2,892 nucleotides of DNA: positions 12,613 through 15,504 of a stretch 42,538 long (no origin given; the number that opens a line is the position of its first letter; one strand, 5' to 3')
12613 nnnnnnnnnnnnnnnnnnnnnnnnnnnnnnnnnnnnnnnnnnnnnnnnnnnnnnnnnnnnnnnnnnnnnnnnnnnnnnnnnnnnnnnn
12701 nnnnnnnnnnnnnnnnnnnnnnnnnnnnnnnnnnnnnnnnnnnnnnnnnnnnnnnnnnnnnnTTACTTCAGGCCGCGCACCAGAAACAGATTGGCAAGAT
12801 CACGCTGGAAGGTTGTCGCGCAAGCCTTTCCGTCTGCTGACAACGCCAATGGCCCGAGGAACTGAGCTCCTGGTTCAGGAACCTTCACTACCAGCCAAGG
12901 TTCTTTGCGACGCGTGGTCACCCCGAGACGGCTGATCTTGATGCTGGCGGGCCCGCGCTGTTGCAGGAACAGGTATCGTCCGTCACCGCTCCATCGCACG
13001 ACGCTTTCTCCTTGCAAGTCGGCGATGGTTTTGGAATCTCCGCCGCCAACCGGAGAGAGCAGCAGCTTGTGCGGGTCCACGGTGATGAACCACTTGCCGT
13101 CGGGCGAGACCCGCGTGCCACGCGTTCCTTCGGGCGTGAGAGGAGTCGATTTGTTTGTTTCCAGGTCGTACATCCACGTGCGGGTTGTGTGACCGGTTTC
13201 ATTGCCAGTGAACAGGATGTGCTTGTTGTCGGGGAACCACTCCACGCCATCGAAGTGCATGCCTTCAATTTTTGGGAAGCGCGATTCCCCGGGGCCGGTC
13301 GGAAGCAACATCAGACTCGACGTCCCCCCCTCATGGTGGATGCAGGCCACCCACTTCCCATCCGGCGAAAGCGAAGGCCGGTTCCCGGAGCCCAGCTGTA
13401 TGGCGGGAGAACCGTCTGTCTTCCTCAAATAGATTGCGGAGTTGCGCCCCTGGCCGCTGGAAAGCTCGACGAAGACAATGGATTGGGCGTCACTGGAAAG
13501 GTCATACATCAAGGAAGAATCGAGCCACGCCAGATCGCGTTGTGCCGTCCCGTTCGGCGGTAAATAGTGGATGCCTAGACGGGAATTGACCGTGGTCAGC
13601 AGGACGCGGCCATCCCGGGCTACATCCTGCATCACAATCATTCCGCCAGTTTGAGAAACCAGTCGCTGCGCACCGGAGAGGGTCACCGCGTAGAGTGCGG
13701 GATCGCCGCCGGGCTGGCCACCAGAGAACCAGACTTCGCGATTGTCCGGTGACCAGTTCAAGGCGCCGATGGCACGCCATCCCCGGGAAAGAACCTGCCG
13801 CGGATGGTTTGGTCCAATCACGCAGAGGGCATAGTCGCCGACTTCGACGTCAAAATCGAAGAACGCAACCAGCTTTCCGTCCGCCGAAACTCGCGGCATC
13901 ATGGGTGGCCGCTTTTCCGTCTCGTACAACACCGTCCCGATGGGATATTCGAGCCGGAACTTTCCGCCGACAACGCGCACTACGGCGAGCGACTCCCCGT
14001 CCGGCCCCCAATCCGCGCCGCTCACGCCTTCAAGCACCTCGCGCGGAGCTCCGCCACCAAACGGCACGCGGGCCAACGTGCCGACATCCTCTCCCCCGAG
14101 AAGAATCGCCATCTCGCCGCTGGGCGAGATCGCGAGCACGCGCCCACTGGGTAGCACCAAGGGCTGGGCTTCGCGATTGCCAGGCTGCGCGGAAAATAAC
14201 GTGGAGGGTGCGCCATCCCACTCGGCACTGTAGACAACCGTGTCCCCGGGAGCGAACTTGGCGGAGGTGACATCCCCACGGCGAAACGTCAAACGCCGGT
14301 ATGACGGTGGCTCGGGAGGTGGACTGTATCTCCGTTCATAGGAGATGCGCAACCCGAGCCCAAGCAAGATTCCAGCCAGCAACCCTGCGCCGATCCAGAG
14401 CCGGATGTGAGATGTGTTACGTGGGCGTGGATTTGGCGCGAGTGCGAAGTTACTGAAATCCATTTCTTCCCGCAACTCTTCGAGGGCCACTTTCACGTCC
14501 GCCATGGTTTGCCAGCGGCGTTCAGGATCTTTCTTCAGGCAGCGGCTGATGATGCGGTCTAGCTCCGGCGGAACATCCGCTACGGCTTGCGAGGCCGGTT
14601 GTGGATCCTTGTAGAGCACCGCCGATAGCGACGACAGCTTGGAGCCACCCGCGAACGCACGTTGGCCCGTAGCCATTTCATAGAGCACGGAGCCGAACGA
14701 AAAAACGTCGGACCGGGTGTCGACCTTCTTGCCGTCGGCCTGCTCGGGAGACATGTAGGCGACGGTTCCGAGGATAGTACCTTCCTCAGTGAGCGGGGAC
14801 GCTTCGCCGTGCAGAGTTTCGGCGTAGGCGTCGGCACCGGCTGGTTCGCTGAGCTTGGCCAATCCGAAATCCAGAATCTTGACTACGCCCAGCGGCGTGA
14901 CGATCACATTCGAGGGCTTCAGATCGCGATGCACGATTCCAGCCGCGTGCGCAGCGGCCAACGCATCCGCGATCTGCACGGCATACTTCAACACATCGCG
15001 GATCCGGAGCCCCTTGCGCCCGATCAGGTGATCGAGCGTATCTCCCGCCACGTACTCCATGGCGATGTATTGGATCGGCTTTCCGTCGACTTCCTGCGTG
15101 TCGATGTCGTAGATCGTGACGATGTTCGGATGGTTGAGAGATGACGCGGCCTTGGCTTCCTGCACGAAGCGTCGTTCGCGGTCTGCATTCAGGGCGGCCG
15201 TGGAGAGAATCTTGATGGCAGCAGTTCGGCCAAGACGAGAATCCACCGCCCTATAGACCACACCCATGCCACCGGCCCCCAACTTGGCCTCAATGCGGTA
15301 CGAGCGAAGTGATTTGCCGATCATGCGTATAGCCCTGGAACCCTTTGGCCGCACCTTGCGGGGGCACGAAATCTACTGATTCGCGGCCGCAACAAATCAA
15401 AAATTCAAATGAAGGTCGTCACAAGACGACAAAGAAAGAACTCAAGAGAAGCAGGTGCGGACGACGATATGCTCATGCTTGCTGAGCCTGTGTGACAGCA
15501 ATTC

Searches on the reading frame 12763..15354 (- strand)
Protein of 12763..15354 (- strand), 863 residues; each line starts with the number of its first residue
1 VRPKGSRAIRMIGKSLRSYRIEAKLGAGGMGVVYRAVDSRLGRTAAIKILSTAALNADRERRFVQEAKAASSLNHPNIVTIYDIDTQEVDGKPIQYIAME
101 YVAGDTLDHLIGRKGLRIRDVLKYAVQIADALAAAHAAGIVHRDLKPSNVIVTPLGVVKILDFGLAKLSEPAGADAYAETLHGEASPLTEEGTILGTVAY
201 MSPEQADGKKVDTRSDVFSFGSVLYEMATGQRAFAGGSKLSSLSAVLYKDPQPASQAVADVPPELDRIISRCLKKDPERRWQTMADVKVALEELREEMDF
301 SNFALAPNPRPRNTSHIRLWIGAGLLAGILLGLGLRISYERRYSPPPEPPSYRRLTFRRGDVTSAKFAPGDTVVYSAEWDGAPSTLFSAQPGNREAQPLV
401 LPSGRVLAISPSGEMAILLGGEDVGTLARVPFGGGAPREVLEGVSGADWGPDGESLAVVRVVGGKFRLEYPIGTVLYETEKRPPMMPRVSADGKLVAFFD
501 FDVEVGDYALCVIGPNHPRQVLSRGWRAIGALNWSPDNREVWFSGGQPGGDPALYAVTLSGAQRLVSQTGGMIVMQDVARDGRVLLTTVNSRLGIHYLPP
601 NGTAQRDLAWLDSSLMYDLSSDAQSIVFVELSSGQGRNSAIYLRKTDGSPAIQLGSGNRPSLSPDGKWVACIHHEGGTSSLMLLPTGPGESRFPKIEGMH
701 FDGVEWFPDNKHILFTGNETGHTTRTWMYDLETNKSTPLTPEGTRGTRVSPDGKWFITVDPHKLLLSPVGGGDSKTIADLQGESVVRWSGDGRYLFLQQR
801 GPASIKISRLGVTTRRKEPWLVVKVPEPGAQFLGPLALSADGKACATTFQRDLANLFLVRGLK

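Call 8: search_protein_families(library=pfam, proteins=[window:12763-15354:-], max_evalue=0.01)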
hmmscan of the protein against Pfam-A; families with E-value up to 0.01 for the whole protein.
window:12763-15354:- (863 aa): 8 families
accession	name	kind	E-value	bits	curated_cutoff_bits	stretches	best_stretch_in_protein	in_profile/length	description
PF00069.31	Pkinase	-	9.1e-50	169.9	31.7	1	19-283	1-254/263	Protein kinase domain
PF07714.23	PK_Tyr_Ser-Thr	-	1.7e-36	126.3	23.1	1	21-282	3-250/258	Protein tyrosine and serine/threonine kinase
PF07676.18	PD40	-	1.2e-07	31.9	20.9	0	659-670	13-24/38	WD40-like Beta Propeller Repeat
PF01636.29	APH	-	2.2e-07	31.3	23.2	1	131-171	161-202/239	Phosphotransferase enzyme family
PF03109.22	ABC1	-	1.2e-05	25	22.9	1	47-181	94-229/244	ABC1 atypical kinase-like domain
PF00930.27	DPPIV_N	-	0.0011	18.3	22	0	517-581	271-339/354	Dipeptidyl peptidase IV (DPP IV) N-terminal region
PF00400.38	WD40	-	0.0012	19.7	27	0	360-381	12-33/39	WD domain, G-beta repeat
PF19974.5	TCAD9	-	0.0045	16.7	40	0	108-163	267-321/429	Ternary complex associated domain 9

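Call 22: search_protein_families(library=ncbifam, proteins=[window:12763-15354:-], max_evalue=1)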
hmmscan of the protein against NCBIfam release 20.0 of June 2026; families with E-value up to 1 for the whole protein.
window:12763-15354:- (863 aa): 24 families
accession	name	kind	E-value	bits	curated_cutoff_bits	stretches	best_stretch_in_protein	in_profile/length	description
NF033483.0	PknB_PASTA_kin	equivalog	6.6e-89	299.4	450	1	19-314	9-288/563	Stk1 family PASTA domain-containing Ser/Thr kinase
NF052427.1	StpK7MSMEG_1200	equivalog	2.3e-53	181.6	900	1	14-290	4-264/601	serine/threonine protein kinase StpK7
NF047741.1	antiphage_MADS6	equivalog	4e-51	174.3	460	2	127-299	307-465/612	methylation-associated defense system protein kinase MAD6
NF009651.0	PRK13184.1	equivalog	2.6e-41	141.5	839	1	17-293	2-289/932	serine/threonine-protein kinase PknD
TIGR03903.1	TOMM_kin_cyc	equivalog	2.9e-36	124.8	705.75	1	43-287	4-240/1267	TOMM system kinase/cyclase fusion protein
NF053615.1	SerThrKinAfsKStmc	equivalog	9.7e-33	113.8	1300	1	19-289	15-262/809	protein serine/threonine kinase AfsK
NF038150.1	lanthi_synth_IV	equivalog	7.1e-24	84.2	650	1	25-306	197-460/851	class IV lanthionine synthetase LanL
NF033442.0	BREX_PglW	equivalog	7.2e-23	80.3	990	2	18-177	513-674/1391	BREX system serine/threonine kinase PglW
NF058632.1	SerThrKinPrkT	equivalog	3.1e-15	56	280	1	17-163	21-162/322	serine/threonine protein kinase PrkT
NF011463.0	PRK14879.1-4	equivalog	7.7e-13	48.4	188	1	59-171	61-165/237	Kae1-associated kinase Bud32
TIGR03724.2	arch_bud32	equivalog_domain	2.6e-12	46.7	125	1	59-172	36-137/193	KEOPS complex kinase/ATPase Bud32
NF038151.1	lanthi_synth_III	equivalog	4e-11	42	575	1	16-170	220-387/833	class III lanthionine synthetase LanKC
TIGR02800.1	propeller_TolB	equivalog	1.3e-10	40.9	343.15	1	480-687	189-398/418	Tol-Pal system beta propeller repeat protein TolB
NF011464.0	PRK14879.1-7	equivalog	5.2e-10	39.4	246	1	59-171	55-154/221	Kae1-associated kinase Bud32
NF007174.0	PRK09605.1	equivalog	2.4e-09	36.2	447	1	59-171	379-478/535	bifunctional N(6)-L-threonylcarbamoyladenine synthase/serine/threonine protein kinase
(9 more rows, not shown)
